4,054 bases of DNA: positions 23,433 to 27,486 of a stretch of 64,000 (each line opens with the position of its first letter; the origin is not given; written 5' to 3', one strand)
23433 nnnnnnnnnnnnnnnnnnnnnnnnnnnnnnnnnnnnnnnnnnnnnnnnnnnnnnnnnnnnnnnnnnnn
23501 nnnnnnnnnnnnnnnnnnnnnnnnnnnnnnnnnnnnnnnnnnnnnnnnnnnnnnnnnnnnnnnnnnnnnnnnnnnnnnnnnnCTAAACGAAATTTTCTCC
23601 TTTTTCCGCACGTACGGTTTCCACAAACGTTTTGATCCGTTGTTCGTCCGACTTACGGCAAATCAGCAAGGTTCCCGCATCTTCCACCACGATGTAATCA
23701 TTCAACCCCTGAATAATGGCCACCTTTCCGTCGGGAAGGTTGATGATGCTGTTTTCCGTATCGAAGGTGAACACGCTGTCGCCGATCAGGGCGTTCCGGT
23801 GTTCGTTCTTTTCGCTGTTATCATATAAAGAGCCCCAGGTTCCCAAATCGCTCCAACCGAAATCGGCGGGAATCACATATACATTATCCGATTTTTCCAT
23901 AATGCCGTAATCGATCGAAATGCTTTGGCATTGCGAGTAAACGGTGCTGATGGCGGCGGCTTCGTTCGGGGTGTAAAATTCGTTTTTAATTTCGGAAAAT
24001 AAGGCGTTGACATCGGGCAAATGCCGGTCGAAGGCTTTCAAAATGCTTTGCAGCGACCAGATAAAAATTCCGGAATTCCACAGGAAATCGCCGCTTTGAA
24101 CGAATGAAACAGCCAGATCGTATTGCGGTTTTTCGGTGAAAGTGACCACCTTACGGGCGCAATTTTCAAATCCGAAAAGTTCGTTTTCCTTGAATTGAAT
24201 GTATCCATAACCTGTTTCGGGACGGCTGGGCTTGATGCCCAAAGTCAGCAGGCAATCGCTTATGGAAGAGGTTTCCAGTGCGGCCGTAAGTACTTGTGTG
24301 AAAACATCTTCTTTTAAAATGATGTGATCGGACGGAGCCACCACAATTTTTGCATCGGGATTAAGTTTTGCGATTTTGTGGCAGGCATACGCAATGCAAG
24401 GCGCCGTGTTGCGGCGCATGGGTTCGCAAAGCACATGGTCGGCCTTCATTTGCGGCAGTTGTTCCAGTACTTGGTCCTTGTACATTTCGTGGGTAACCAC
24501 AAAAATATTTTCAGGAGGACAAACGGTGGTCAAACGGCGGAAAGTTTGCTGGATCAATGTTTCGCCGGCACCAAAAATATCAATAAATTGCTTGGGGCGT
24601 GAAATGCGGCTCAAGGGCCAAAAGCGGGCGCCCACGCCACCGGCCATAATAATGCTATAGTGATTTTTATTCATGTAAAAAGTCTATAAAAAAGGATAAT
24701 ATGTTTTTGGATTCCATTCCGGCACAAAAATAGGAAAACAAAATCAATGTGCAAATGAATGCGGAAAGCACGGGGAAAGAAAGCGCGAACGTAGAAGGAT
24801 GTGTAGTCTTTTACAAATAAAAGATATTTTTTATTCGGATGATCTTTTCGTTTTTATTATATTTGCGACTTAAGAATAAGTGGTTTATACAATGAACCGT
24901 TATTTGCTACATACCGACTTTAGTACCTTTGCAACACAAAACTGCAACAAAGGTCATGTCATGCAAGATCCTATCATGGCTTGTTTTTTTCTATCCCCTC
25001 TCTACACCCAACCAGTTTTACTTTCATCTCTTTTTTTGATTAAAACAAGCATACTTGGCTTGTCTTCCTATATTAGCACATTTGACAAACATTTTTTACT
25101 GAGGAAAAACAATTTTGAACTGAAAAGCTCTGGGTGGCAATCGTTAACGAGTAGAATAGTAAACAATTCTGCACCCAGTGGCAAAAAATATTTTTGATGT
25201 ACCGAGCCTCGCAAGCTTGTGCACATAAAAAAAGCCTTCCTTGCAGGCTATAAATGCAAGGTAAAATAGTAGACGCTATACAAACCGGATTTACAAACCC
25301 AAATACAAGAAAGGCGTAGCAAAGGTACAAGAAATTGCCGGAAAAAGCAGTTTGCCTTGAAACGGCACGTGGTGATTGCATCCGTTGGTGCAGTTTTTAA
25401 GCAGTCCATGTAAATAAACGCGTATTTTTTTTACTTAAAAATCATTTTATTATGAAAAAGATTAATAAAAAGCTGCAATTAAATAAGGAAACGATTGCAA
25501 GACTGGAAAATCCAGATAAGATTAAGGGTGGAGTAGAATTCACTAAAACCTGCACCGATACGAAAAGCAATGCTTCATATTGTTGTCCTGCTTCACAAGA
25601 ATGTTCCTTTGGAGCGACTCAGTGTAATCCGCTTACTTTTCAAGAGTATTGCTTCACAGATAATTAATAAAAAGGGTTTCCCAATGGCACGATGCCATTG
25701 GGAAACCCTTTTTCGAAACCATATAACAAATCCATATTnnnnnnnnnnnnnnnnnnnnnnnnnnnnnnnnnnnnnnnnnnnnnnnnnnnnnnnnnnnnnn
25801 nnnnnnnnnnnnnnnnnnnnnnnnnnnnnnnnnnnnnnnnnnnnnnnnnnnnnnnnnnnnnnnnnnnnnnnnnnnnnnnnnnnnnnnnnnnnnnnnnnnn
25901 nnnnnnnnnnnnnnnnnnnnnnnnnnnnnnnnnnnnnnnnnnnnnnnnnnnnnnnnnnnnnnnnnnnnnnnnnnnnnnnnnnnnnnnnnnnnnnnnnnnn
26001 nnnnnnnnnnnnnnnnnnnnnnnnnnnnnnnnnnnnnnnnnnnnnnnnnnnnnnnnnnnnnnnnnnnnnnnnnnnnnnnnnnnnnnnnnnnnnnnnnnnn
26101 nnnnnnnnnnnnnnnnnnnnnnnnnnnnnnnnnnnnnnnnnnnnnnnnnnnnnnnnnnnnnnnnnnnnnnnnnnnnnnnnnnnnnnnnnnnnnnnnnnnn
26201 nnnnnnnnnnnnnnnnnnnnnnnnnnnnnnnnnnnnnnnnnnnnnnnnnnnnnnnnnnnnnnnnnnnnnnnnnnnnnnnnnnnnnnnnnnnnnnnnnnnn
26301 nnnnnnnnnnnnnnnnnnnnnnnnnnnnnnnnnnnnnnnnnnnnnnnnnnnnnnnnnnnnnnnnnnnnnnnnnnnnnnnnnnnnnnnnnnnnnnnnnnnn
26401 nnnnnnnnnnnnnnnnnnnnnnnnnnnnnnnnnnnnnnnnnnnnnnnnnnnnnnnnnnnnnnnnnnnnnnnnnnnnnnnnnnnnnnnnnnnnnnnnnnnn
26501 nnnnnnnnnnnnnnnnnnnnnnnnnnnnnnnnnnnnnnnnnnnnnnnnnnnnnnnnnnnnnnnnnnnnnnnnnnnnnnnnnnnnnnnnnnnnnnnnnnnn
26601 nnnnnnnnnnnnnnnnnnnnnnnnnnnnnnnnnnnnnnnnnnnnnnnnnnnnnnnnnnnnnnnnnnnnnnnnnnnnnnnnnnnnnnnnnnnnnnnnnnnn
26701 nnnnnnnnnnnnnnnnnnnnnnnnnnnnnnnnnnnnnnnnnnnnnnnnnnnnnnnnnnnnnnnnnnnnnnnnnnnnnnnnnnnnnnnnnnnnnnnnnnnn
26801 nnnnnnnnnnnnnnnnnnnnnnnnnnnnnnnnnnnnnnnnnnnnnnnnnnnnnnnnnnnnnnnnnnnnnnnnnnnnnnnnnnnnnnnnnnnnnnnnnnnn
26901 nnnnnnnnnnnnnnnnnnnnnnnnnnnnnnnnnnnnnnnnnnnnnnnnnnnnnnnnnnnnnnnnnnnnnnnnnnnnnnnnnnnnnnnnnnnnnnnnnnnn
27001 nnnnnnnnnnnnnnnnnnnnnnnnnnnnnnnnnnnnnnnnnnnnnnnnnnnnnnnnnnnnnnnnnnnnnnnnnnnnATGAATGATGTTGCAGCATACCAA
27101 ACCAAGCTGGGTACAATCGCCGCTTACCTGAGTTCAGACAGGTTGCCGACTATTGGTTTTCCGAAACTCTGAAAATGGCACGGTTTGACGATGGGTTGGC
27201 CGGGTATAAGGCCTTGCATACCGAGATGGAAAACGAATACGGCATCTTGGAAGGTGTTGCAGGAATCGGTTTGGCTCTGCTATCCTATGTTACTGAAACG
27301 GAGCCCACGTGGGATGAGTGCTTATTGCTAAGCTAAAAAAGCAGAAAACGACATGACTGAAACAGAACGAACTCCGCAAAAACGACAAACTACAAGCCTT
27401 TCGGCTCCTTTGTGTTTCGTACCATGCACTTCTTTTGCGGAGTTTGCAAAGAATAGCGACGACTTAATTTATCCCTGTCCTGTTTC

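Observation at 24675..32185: AT-rich island: intact precursor and immunity-type ABC pair, decayed lanC and HlyD, no dehydratase or C39 exporter, two unknown secreted proteins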

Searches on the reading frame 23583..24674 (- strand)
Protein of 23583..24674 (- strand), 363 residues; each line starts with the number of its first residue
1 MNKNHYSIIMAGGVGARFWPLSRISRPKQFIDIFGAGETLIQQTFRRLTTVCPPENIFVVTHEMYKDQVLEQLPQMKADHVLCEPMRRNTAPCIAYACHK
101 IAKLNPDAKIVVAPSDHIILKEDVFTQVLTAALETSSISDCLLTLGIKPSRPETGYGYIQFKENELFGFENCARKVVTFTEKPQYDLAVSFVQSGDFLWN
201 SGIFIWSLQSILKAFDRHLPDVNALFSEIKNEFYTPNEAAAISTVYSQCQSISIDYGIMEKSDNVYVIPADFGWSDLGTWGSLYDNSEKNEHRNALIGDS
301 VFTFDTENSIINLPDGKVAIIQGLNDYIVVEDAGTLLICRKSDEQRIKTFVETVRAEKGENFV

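Call 3: search_protein_families(library=pfam, max_evalue=0.1, proteins=[window:23583-24674:-])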
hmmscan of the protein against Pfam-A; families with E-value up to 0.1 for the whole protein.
window:23583-24674:- (363 aa): 3 families
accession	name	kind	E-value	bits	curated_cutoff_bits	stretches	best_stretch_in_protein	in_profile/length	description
PF00483.29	NTP_transferase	-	4.3e-37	128.5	21.2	1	7-291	2-243/245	Nucleotidyl transferase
PF12804.13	NTP_transf_3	-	3.8e-10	40.6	27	1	8-134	2-113/160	MobA-like NTP transferase domain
PF22640.1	ManC_GMP_beta-helix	-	5.7e-07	29.8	27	1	302-352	4-53/55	MannoseP isomerase/GMP-like beta-helix domain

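Call 4: search_protein_families(library=ncbifam, max_evalue=0.1, proteins=[window:23583-24674:-])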
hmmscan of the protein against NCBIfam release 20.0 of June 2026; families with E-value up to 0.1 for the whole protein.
window:23583-24674:- (363 aa): 11 families
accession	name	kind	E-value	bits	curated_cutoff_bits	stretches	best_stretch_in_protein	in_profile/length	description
TIGR01479.1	GMP_PMI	equivalog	8.1e-82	275.5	372.95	1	7-358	3-349/467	mannose-1-phosphate guanylyltransferase/mannose-6-phosphate isomerase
NF012004.0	PRK15460.1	equivalog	3.9e-65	220.4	859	1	4-357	5-358/478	mannose-1-phosphate guanyltransferase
TIGR03992.1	Arch_glmU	subfamily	3.3e-08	32.8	292.1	1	7-203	3-172/393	bifunctional sugar-1-phosphate nucleotidylyltransferase/acetyltransferase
NF041173.1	Sug_nt_acttase_Thmprot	equivalog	2.7e-06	26.6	600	1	7-164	3-143/405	bifunctional sugar-1-phosphate nucleotidylyltransferase/acetyltransferase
NF010932.0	PRK14352.1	equivalog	7.5e-05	21.6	611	1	7-160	9-150/488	bifunctional UDP-N-acetylglucosamine diphosphorylase/glucosamine-1-phosphate N-acetyltransferase GlmU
NF006899.0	PRK09382.1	equivalog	0.00048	19.4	417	1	6-135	8-128/387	bifunctional 2-C-methyl-D-erythritol 4-phosphate cytidylyltransferase/2-C-methyl-D-erythritol 2,4-cyclodiphosphate synthase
NF001183.0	PRK00155.1-3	subfamily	0.0019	17.5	166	1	6-135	3-132/237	D-ribitol-5-phosphate cytidylyltransferase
TIGR00453.1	ispD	equivalog_domain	0.002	17.6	181.3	1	8-77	3-66/219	2-C-methyl-D-erythritol 4-phosphate cytidylyltransferase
TIGR01208.1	rmlA_long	equivalog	0.0069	15.3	320.25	1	7-121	2-112/353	glucose-1-phosphate thymidylyltransferase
NF001186.0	PRK00155.2-3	equivalog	0.042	13.3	253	1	2-68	2-62/224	2-C-methyl-D-erythritol 4-phosphate cytidylyltransferase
NF002023.0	PRK00844.1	subfamily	0.053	12.3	458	0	4-42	6-42/408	glucose-1-phosphate adenylyltransferase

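Call 24: find_related_loci(query=window:23583-24674:-, collection=genome_contigs, flank=10000)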
Query window:23583-24674:- (363 aa) in genome_contigs; peptide patterns used: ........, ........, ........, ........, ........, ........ (x = any residue, [..] = any of these).
600 stretches matched a pattern (row limit reached: there are more); 597 encode a relative of the query (tblastn E <= 1e-3); the best 80 are kept; 80 distinct loci.
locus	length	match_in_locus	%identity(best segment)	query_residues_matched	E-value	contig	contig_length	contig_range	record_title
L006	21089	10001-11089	61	1-363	2e-158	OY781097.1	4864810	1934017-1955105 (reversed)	MAG: Bacteroidales bacterium isolate 99733e06-e075-4ae5-9cfd-26ee2894fe83 genome assembly, chromosome: 1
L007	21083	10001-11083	61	3-363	5e-157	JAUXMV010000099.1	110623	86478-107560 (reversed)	MAG: Bacteroidales bacterium isolate C1_concoct.bin.122 C1_k141_227835, whole genome shotgun sequence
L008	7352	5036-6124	58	1-363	1e-156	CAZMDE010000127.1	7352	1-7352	MAG TPA_asm: uncultured Bacteroidales bacterium isolate SRP272421_co2_298 genome assembly, contig: NODE_39933_length_735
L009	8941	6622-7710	60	1-363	3e-155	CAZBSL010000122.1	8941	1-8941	MAG TPA_asm: uncultured Bacteroidales bacterium isolate binchicken_co243_243 genome assembly, contig: NODE_7251_length_8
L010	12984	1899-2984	61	2-363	3e-155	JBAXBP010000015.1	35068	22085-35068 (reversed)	MAG: Bacteroidota bacterium isolate ELA170 MAG170_15, whole genome shotgun sequence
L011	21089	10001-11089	60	1-363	1e-154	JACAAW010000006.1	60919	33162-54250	MAG: Bacteroidetes bacterium isolate Cfx2-01 MAG1_6, whole genome shotgun sequence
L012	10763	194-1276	60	3-363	3e-154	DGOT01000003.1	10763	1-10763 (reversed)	MAG TPA_asm: Bacteroidales bacterium UBA4459 UBA4459_contig_99741, whole genome shotgun sequence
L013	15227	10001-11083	58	3-363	2e-152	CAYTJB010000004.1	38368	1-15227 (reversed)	MAG TPA_asm: uncultured Bacteroides sp. isolate binchicken_co113_57 genome assembly, contig: NODE_1156_length_38368_cov_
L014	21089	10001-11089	61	1-363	1e-152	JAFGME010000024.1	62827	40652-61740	MAG: Bacteroidales bacterium isolate Zod_Metabat.457 k87_515599, whole genome shotgun sequence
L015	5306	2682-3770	61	1-363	3e-154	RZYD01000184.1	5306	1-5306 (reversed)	MAG: Bacteroidia bacterium isolate INTA.AUR.004 contig-100_8429, whole genome shotgun sequence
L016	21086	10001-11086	59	2-363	3e-152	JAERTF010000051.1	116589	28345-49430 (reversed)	MAG: Bacteroidetes bacterium isolate BH25 c_000000002491, whole genome shotgun sequence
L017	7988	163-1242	58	4-363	2e-151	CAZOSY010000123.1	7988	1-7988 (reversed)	MAG TPA_asm: uncultured Bacteroidales bacterium isolate binchicken_co181_338 genome assembly, contig: NODE_19172_length_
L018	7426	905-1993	59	1-363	3e-151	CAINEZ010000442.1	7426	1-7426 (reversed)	MAG: uncultured Bacteroidetes bacterium isolate AlinenLipids_bin-7249 genome assembly, contig: bin-7249:442/704, whole g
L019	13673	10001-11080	59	4-363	8e-151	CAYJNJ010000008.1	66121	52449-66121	MAG TPA_asm: uncultured Bacteroidales bacterium isolate ERP124720_co1_67 genome assembly, contig: NODE_601_length_66121_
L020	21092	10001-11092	60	1-363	2e-149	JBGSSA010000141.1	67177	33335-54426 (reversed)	MAG: Bacteroidales bacterium isolate JTS-AC371 k141_2681772, whole genome shotgun sequence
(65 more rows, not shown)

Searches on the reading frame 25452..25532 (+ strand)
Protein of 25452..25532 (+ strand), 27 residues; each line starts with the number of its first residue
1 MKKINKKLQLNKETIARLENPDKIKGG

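Call 35: search_protein_families(library=ncbifam, max_evalue=10, proteins=[window:25452-25532:+])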
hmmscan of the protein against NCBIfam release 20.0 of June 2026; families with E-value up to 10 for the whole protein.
seq(27 aa): 2 families
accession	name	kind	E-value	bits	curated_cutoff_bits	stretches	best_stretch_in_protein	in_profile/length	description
NF038153.1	lant_leader_L1a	domain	2.6e-07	30.7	22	1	1-19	1-22/32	class I lanthipeptide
TIGR04065.1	ocin_CLI_3235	hypoth_equivalog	0.036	14.3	26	1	1-15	1-15/34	CLI_3235 family bacteriocin precursor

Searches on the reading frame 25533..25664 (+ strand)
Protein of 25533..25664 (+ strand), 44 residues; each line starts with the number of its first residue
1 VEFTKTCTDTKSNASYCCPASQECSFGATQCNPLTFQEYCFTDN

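Call 35: search_protein_families(library=ncbifam, max_evalue=10, proteins=[window:25533-25664:+])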
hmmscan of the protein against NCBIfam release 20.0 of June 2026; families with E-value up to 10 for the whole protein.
seq(44 aa): 1 family
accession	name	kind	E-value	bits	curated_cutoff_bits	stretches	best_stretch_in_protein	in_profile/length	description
NF037999.1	mutacin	equivalog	2.9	8.5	115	1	4-18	49-63/63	lantibiotic mutacin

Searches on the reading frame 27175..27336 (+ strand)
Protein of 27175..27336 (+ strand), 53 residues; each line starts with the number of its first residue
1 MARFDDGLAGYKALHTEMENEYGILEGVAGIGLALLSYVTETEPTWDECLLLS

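Call 3: search_protein_families(library=pfam, max_evalue=0.1, proteins=[window:27175-27336:+])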
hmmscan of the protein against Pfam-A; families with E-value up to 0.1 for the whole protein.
window:27175-27336:+ (53 aa): 1 family
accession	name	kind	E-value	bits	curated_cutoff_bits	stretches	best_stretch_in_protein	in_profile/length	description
PF05147.19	LANC_like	-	3.2e-06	26.4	23.2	1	15-51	314-350/350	Lanthionine synthetase C-like protein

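Call 4: search_protein_families(library=ncbifam, max_evalue=0.1, proteins=[window:27175-27336:+])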
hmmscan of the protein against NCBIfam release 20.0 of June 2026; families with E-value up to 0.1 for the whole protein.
window:27175-27336:+ (53 aa): 0 families
